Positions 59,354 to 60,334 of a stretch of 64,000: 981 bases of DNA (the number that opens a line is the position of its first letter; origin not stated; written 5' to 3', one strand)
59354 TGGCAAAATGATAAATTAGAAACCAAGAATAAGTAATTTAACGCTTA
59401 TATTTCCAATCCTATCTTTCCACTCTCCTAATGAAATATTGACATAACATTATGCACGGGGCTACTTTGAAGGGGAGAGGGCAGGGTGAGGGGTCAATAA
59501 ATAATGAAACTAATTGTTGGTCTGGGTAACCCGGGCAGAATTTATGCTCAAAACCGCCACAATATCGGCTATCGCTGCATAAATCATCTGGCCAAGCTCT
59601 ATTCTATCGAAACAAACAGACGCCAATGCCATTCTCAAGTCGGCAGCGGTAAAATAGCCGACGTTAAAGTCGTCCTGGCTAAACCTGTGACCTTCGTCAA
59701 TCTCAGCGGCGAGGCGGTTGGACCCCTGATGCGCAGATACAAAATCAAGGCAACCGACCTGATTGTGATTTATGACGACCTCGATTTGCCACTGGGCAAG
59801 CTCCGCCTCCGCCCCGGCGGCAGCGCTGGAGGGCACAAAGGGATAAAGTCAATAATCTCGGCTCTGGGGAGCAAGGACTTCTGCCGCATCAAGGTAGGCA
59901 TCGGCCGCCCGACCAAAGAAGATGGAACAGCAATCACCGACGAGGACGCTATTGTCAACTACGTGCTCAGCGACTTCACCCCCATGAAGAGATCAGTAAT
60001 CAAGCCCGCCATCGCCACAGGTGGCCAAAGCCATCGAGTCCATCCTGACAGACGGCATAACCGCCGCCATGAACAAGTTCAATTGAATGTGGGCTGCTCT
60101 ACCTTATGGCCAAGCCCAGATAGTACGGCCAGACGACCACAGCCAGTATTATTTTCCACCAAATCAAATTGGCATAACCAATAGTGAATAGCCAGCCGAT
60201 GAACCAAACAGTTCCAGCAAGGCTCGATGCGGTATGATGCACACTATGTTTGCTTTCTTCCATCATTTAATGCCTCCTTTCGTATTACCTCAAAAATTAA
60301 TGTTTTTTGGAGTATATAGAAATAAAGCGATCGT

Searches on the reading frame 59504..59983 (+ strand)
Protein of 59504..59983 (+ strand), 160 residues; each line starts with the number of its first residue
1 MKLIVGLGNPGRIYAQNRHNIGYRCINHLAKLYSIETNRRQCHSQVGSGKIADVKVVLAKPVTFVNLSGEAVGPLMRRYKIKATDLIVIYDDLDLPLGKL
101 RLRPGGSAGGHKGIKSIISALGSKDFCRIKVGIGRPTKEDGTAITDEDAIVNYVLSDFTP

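Call 24: find_homologous_proteins(query=window:59504-59983:+, max_evalue=1e-40)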
Query seq(160 aa) (160 aa): 3295 proteins with E <= 1e-40 among 8000 candidates; the best 120 are listed.
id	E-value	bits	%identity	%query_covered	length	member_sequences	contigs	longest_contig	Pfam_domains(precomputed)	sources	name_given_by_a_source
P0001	5.1e-94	331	95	100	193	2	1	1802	PF01195.26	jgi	jgi:PTH1 family peptidyl-tRNA hydrolase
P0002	8.6e-92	324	91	100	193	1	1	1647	PF01195.26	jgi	jgi:PTH1 family peptidyl-tRNA hydrolase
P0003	1.9e-87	309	88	100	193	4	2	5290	PF01195.26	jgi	jgi:PTH1 family peptidyl-tRNA hydrolase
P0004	2.1e-85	303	87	100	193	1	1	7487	PF01195.26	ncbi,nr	ncbi:MAG: aminoacyl-tRNA hydrolase [Dehalococcoidia bacterium]|nr:aminoacyl-tRNA hydrolase [Dehaloco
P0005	5.5e-85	301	85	100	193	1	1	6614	PF01195.26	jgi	jgi:PTH1 family peptidyl-tRNA hydrolase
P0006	9.1e-85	301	83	100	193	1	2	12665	PF01195.26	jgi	jgi:PTH1 family peptidyl-tRNA hydrolase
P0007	2.4e-84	299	84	100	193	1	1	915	PF01195.26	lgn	-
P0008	8.5e-84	298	84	100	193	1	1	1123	PF01195.26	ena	-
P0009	1.0e-83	297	83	100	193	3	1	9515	PF01195.26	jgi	jgi:PTH1 family peptidyl-tRNA hydrolase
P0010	1.4e-83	297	84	100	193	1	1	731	PF01195.26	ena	-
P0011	1.6e-83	297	86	100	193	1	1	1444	PF01195.26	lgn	-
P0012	1.7e-83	297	86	100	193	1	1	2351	PF01195.26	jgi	jgi:peptidyl-tRNA hydrolase, PTH1 family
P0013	1.7e-83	297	84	100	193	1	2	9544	PF01195.26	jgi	jgi:PTH1 family peptidyl-tRNA hydrolase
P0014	1.8e-83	296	83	100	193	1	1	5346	PF01195.26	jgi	jgi:PTH1 family peptidyl-tRNA hydrolase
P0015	3.7e-83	295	84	100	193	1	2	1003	PF01195.26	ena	-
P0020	1.0e-82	294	83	100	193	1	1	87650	PF01195.26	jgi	jgi:PTH1 family peptidyl-tRNA hydrolase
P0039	4.9e-81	289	85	100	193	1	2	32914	PF01195.26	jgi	jgi:PTH1 family peptidyl-tRNA hydrolase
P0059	5.9e-79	282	79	100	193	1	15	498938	PF01195.26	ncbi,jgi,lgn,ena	-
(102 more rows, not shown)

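Call 25: find_encoding_contigs(protein=P0020, flank=10000, max_places=2)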
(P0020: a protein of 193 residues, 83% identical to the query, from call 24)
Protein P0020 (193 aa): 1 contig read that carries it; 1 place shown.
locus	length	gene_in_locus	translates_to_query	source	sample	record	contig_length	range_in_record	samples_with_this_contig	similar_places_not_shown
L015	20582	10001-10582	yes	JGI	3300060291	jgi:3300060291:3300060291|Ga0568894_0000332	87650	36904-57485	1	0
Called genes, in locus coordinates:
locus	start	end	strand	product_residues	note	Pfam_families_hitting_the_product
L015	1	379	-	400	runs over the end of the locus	PF00266:Aminotran_5, PF01041:DegT_DnrJ_EryC1, PF01212:Beta_elim_lyase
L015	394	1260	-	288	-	PF00210:Ferritin (faint), PF02915:Rubrerythrin, PF03061:4HBT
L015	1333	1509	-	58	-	PF00462:Glutaredoxin (weak)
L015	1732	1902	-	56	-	-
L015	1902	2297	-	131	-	PF01475:FUR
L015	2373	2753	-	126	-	PF01957:NfeD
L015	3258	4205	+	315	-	PF10110:GPDPase_memb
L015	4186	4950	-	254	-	PF04199:Cyclase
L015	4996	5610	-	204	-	PF06736:TMEM175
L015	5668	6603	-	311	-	PF05853:BKACE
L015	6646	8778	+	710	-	PF22745:Nlig-Ia, PF01653:DNA_ligase_aden, PF03120:OB_DNA_ligase, PF03119:DNA_ligase_ZBD, PF00633:HHH (faint), PF12826:HHH_2, PF14520:HHH_5, PF00533:BRCT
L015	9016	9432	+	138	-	-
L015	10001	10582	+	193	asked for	PF01195:Pept_tRNA_hydro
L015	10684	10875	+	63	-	-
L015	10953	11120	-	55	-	-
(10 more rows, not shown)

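Call 26: find_encoding_contigs(protein=P0039, flank=10000, max_places=2)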
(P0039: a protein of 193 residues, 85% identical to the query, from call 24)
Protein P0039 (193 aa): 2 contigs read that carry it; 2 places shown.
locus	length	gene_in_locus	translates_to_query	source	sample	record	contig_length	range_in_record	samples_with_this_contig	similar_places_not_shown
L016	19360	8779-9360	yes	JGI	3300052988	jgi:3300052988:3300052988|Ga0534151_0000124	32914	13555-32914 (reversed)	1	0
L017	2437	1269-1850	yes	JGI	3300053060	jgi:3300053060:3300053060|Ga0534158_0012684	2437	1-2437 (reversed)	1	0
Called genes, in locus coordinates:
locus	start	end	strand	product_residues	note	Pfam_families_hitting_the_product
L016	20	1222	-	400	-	PF00266:Aminotran_5, PF01041:DegT_DnrJ_EryC1, PF01212:Beta_elim_lyase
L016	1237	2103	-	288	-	PF00210:Ferritin (faint), PF02915:Rubrerythrin, PF03061:4HBT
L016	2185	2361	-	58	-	PF00462:Glutaredoxin (weak)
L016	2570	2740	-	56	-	-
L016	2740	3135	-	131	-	PF01475:FUR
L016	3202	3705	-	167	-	PF01957:NfeD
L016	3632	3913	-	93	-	PF07754:Ribosomal_aS21 (faint), PF13248:Zn_ribbon_3 (faint), PF13240:Zn_Ribbon_1 (weak), PF12773:DZR, PF13240:Zn_Ribbon_1 (weak), PF24463:DUF7577 (weak), PF12773:DZR, PF13240:Zn_Ribbon_1 (weak), +3 more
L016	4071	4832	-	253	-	PF04199:Cyclase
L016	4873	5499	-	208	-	PF06736:TMEM175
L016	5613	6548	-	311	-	PF05853:BKACE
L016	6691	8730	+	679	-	PF22745:Nlig-Ia, PF01653:DNA_ligase_aden, PF03120:OB_DNA_ligase, PF03119:DNA_ligase_ZBD, PF00633:HHH (faint), PF12826:HHH_2, PF14520:HHH_5, PF00533:BRCT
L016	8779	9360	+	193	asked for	PF01195:Pept_tRNA_hydro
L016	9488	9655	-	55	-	-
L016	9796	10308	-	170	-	PF00254:FKBP_C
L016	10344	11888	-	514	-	PF00890:FAD_binding_2 (faint), PF01266:DAO (faint), PF13450:NAD_binding_8 (weak), PF01593:Amino_oxidase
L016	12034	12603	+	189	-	PF02481:DNA_processg_A (weak), PF18306:LDcluster4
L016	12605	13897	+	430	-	PF03952:Enolase_N, PF00113:Enolase_C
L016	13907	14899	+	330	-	PF00753:Lactamase_B, PF19583:ODP, PF23023:Anti-Pycsar_Apyc1 (weak)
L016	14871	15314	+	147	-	PF14489:QueF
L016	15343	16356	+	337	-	PF00044:Gp_dh_N, PF02800:Gp_dh_C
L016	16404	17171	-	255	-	PF02596:DUF169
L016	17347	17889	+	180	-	PF07638:Sigma70_ECF, PF04542:Sigma70_r2, PF08281:Sigma70_r4_2, PF04545:Sigma70_r4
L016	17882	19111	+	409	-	-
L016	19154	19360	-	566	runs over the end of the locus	PF02629:CoA_binding, PF13380:CoA_binding_2, PF13607:Succ_CoA_lig, PF19045:Ligase_CoA_2 (weak)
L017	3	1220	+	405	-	?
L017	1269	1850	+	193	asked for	PF01195:Pept_tRNA_hydro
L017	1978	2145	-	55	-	-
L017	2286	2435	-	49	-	?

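Call 27: find_encoding_contigs(protein=P0059, flank=10000, max_places=4)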
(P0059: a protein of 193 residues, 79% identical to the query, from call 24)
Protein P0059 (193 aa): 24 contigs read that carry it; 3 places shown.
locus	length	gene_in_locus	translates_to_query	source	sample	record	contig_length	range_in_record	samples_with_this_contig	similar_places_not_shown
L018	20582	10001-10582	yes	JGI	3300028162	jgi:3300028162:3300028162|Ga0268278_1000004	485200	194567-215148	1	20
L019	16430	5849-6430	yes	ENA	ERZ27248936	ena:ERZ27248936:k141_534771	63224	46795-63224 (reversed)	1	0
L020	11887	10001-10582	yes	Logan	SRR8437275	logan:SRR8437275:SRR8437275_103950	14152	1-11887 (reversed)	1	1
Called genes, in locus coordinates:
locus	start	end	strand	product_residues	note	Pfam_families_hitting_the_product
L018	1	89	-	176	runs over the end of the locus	PF02915:Rubrerythrin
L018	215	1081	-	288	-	PF00210:Ferritin (weak), PF02915:Rubrerythrin, PF03061:4HBT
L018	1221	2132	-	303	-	PF00890:FAD_binding_2 (weak), PF01266:DAO (faint), PF01946:Thi4 (faint), PF03486:HI0933_like (faint), PF07992:Pyr_redox_2, PF12831:FAD_oxidored (weak), PF13738:Pyr_redox_3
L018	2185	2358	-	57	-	PF00462:Glutaredoxin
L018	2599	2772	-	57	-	-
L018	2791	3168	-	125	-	PF01475:FUR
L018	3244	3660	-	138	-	PF01957:NfeD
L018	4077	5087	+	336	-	PF10110:GPDPase_memb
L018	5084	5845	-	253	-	PF04199:Cyclase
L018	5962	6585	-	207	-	PF06736:TMEM175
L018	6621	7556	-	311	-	PF05853:BKACE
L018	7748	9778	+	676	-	PF22745:Nlig-Ia, PF01653:DNA_ligase_aden, PF03120:OB_DNA_ligase, PF03119:DNA_ligase_ZBD, PF00633:HHH (faint), PF12826:HHH_2, PF14520:HHH_5, PF00533:BRCT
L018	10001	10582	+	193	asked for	PF01195:Pept_tRNA_hydro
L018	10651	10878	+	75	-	-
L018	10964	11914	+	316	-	PF02230:Abhydrolase_2, PF10503:Esterase_PHB (weak)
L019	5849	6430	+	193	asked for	PF01195:Pept_tRNA_hydro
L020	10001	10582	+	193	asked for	PF01195:Pept_tRNA_hydro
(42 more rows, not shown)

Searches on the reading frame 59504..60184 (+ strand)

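Call 6: search_protein_families(library=pfam, proteins=[window:59504-60184:+], max_evalue=0.01)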
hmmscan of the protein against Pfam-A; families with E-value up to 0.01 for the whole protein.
window:59504-60184:+ (226 aa): 1 family
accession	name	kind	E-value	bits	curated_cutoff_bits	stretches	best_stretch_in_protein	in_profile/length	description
PF01195.25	Pept_tRNA_hydro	-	9e-60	202.1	27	1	3-172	1-162/183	Peptidyl-tRNA hydrolase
